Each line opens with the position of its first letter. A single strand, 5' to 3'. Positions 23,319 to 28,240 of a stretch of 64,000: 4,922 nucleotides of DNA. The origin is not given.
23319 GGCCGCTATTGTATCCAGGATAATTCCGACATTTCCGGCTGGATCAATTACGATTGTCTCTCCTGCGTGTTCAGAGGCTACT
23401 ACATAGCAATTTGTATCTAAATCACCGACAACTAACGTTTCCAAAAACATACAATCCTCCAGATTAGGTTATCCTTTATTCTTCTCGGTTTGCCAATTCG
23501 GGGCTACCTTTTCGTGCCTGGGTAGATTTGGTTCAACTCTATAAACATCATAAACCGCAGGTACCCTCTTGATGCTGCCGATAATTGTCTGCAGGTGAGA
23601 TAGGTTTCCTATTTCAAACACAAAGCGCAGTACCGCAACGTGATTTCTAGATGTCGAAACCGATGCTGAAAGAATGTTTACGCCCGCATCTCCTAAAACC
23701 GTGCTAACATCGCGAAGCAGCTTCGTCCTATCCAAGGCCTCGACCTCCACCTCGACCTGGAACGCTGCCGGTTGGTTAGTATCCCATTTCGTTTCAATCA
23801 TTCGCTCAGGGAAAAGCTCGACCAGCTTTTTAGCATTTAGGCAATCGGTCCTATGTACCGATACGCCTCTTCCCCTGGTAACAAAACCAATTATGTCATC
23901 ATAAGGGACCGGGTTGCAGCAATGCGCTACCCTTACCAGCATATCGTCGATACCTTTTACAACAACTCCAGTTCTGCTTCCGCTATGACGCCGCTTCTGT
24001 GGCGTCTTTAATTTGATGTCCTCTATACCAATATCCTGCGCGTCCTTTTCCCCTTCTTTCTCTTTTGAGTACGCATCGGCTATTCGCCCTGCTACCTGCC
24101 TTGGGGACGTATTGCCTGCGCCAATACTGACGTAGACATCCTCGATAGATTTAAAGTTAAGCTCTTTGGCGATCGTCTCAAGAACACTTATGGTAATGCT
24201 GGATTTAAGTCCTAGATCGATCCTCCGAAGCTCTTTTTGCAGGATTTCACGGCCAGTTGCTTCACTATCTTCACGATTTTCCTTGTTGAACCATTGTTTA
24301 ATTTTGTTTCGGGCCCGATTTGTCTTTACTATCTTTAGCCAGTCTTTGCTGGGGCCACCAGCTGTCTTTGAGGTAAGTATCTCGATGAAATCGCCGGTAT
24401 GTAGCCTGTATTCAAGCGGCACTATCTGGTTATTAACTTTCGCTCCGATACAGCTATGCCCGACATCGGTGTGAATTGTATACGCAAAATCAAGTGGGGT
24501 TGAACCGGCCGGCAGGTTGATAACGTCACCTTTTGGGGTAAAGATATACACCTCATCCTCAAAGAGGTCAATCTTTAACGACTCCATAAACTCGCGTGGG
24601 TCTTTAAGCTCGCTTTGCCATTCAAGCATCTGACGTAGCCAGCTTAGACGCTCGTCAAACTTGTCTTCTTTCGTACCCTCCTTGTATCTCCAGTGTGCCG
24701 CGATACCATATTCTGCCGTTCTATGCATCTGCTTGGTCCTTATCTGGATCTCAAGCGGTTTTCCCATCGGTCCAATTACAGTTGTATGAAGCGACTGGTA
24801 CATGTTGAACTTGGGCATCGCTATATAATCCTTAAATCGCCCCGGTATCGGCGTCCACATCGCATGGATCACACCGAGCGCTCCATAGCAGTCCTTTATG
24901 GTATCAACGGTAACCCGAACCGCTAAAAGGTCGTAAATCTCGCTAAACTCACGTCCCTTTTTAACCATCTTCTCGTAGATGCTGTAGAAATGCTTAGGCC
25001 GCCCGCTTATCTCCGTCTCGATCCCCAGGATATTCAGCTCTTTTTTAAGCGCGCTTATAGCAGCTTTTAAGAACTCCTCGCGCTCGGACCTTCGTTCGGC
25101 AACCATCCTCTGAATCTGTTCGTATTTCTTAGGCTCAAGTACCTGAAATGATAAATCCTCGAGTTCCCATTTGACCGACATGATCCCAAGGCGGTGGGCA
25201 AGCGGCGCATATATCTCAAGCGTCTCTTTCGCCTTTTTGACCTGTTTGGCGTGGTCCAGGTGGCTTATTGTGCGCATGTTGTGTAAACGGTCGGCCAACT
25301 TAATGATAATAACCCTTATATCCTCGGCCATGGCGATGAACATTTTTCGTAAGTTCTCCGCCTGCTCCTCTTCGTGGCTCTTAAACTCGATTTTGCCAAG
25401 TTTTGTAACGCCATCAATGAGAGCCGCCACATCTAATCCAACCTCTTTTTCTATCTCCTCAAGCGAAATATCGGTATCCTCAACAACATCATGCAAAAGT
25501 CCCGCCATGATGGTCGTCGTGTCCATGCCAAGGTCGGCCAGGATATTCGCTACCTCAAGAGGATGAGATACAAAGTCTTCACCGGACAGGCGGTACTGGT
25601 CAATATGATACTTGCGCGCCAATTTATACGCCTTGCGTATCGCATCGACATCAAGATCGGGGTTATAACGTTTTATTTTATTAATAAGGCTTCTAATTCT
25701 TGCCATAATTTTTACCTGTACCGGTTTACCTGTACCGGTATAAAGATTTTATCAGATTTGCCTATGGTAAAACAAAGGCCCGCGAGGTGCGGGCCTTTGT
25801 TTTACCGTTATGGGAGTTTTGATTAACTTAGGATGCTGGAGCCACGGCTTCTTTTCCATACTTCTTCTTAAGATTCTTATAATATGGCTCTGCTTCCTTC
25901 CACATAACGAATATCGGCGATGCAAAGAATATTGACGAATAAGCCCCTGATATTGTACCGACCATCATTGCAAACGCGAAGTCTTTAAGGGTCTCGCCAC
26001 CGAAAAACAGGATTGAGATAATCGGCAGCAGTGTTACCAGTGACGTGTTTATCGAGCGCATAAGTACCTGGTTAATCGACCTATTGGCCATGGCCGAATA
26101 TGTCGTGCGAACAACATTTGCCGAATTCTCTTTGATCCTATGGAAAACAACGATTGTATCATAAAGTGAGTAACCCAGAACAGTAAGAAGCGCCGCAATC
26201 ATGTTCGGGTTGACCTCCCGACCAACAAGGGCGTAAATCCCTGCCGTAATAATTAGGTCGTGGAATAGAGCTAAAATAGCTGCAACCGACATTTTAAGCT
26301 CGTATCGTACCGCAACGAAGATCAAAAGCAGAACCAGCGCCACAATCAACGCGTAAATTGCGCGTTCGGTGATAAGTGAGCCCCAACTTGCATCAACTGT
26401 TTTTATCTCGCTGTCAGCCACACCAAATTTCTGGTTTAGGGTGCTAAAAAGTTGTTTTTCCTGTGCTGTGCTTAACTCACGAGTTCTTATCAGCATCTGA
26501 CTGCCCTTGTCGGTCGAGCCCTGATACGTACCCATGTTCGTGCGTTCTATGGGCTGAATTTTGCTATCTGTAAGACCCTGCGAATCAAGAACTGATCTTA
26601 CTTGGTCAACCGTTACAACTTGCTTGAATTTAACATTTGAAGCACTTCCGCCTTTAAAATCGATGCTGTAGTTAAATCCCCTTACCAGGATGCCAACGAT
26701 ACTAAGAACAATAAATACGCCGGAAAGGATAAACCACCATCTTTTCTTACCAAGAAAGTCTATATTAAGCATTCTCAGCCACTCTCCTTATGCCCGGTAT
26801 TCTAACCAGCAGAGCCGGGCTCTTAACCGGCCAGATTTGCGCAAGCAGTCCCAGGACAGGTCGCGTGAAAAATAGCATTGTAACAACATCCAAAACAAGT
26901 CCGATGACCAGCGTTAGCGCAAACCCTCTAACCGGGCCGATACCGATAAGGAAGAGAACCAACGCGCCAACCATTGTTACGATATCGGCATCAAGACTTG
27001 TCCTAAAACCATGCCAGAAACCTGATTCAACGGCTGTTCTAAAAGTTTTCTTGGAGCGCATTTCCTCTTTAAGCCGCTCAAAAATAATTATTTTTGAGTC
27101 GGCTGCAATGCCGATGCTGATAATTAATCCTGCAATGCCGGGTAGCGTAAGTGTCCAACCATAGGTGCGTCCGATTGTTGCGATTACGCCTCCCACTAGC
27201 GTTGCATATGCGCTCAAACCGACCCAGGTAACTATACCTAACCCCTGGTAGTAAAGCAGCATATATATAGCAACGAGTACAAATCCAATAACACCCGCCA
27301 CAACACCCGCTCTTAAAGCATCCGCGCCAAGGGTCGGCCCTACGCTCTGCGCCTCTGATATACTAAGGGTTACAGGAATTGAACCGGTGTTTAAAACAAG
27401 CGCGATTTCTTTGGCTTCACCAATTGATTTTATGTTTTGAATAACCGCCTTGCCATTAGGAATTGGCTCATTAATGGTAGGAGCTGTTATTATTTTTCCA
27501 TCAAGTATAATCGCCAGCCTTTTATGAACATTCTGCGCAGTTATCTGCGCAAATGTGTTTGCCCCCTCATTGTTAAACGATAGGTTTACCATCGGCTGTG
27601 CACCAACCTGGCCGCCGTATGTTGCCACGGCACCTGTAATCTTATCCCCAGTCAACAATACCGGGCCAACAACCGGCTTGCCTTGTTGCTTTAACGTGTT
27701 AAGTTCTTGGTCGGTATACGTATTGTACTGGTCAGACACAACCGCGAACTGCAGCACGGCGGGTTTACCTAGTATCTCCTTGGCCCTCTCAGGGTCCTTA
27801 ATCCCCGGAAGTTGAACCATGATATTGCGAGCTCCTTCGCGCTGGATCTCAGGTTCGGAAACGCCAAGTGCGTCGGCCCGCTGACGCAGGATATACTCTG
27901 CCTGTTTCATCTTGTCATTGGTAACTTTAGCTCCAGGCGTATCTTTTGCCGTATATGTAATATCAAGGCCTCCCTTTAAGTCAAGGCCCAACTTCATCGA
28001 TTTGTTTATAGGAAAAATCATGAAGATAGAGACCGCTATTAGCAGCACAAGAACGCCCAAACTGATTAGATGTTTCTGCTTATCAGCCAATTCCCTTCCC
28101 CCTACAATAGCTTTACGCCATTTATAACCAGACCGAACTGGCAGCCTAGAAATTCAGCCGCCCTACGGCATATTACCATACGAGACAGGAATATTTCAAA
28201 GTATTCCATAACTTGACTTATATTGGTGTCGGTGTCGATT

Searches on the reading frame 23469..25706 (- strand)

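Call 63: search_protein_families(library=pfam, proteins=[window:23469-25706:-], max_evalue=1e-12)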
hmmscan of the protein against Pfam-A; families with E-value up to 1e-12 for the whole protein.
window:23469-25706:- (745 aa): 5 families
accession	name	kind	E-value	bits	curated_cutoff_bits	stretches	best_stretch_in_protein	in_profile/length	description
PF13328.12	HD_4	-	1.3e-51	174.9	27.2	1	26-175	1-155/156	HD domain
PF04607.23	RelA_SpoT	-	6e-45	152.6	27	1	235-345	1-112/113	Region found in RelA / SpoT proteins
PF02824.27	TGS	-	4.3e-23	81.5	22.2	1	386-445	1-60/60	TGS domain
PF13291.12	ACT_4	-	5.7e-19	69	27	1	648-723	4-80/80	ACT domain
PF19296.4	RelA_AH_RIS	-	2.4e-13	51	23.8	1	458-619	2-169/185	RelA/SpoT, AH and RIS domains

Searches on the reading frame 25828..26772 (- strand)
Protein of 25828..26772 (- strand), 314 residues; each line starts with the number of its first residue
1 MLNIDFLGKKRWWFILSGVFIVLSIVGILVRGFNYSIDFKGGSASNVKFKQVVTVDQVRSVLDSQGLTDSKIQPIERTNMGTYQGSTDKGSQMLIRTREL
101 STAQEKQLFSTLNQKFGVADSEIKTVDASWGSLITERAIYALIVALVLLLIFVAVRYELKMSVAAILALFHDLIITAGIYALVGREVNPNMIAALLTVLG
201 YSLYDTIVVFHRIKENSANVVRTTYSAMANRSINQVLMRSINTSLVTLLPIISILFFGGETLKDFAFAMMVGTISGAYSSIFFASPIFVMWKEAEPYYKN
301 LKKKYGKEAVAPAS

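Call 63: search_protein_families(library=pfam, proteins=[window:25828-26772:-], max_evalue=1e-12)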
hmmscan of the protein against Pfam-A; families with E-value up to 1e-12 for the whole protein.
window:25828-26772:- (314 aa): 1 family
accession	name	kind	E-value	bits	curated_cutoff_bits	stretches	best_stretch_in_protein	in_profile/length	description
PF02355.23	SecD_SecF_C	-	2e-60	203.9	20.5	1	118-293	13-188/189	Protein export membrane protein SecD/SecF, C-terminal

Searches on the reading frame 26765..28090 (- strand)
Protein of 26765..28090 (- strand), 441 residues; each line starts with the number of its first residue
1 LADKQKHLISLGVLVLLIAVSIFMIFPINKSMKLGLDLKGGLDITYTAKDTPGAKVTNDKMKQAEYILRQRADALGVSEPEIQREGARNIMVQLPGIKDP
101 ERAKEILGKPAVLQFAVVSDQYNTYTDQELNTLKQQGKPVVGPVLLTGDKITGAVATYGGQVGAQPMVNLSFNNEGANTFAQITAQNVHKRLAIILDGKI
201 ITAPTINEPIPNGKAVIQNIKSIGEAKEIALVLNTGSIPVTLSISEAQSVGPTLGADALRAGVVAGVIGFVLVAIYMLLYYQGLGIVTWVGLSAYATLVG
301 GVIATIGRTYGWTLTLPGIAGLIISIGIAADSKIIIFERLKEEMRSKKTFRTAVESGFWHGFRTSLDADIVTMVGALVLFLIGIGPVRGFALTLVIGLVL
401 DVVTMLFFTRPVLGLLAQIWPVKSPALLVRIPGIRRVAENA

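Call 63: search_protein_families(library=pfam, proteins=[window:26765-28090:-], max_evalue=1e-12)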
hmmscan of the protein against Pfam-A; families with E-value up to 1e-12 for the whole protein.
window:26765-28090:- (441 aa): 3 families
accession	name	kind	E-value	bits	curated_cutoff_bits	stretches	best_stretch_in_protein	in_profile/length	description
PF22599.2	SecDF_P1_head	-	2.3e-28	98.8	27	1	137-240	10-114/114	SecDF, P1 head subdomain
PF21760.3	SecD_1st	-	5.5e-23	80.6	27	1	61-119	1-59/60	Protein translocase subunit SecDF, P1 domain, N-terminal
PF02355.23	SecD_SecF_C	-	8.7e-18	64.8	20.5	1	242-415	13-185/189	Protein export membrane protein SecD/SecF, C-terminal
